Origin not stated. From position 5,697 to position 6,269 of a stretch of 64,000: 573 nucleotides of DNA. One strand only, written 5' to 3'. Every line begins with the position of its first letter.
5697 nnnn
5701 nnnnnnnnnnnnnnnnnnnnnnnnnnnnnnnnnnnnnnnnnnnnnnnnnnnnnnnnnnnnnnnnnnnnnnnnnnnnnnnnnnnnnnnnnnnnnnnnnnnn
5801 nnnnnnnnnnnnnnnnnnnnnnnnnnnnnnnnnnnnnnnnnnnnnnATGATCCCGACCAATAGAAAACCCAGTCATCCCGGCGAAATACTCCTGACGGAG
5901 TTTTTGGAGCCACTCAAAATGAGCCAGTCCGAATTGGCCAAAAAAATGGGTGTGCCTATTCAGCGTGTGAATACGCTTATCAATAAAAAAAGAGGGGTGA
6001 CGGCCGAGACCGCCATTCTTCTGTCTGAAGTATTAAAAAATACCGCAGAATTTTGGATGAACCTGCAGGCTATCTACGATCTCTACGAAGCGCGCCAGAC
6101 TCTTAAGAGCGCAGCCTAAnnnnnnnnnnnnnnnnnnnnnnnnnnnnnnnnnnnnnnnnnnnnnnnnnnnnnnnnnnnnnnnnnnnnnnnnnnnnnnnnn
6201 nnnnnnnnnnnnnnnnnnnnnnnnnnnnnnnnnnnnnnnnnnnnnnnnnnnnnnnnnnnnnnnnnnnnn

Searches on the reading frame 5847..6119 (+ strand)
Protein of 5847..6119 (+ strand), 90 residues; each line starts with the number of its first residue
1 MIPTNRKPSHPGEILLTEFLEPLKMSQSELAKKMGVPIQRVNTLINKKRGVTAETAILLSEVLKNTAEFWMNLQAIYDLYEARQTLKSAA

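Call 23: search_protein_families(library=pfam, proteins=[window:5847-6119:+], max_evalue=0.01)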
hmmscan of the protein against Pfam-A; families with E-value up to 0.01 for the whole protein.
window:5847-6119:+ (90 aa): 3 families
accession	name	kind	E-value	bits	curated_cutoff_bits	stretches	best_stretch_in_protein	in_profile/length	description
PF01381.28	HTH_3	-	8.6e-10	38.9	23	1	18-66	3-51/55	Helix-turn-helix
PF15943.11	YdaS_toxin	-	0.00014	22.1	30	1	26-60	10-44/65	Bacterial toxin YdaS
PF13443.12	HTH_26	-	0.0014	19.2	22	1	17-63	3-50/63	Cro/C1-type HTH DNA-binding domain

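Call 43: find_encoding_contigs(protein=window:5847-6119:+, flank=6000, max_places=10)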
Protein window:5847-6119:+ (90 aa): 7 contigs read that carry it; 5 places shown.
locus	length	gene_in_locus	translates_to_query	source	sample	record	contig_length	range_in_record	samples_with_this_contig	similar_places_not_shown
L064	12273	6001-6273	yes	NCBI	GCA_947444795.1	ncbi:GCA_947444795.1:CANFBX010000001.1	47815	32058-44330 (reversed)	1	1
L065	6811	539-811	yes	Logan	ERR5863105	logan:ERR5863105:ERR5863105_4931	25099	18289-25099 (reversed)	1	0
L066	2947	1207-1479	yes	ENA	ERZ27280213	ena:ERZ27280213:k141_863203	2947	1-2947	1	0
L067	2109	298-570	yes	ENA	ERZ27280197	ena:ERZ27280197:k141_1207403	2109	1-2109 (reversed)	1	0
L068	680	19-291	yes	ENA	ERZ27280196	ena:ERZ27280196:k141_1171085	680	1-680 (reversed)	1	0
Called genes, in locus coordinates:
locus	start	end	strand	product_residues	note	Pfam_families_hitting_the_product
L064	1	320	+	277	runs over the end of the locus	PF01628:HrcA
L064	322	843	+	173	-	PF01025:GrpE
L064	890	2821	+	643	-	PF00012:HSP70, PF06723:MreB_Mbl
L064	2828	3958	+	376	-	PF00226:DnaJ, PF01556:DnaJ_C, PF00684:DnaJ_CXXCXGXG, PF27439:DnaJ_C_2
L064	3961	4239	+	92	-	PF09723:Zn_ribbon_8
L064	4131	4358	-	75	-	-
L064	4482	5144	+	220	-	PF13643:DUF4145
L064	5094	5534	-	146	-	-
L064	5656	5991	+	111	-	PF05015:HigB-like_toxin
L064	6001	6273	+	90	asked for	PF01381:HTH_3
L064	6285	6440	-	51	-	-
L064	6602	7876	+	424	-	PF06245:DUF1015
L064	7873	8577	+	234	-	PF13641:Glyco_tranf_2_3, PF00535:Glycos_transf_2, PF10111:Glyco_tranf_2_2 (weak)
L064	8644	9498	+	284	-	PF17848:Zn_ribbon_ACC, PF01039:Carboxyl_trans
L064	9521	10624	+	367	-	PF02463:SMC_N (weak), PF00005:ABC_tran, PF17912:OB_MalK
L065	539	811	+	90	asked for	PF01381:HTH_3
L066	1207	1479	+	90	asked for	PF01381:HTH_3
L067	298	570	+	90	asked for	PF01381:HTH_3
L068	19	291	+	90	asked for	PF01381:HTH_3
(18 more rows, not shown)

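Call 80: search_protein_families(library=padloc, proteins=[window:5847-6119:+], max_evalue=0.001)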
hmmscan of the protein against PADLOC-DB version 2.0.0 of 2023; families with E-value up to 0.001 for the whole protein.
window:5847-6119:+ (90 aa): 1 family
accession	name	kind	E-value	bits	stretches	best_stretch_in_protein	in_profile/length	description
PDLC04775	PDC-M69A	-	0.00052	18.5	1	17-68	13-64/113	-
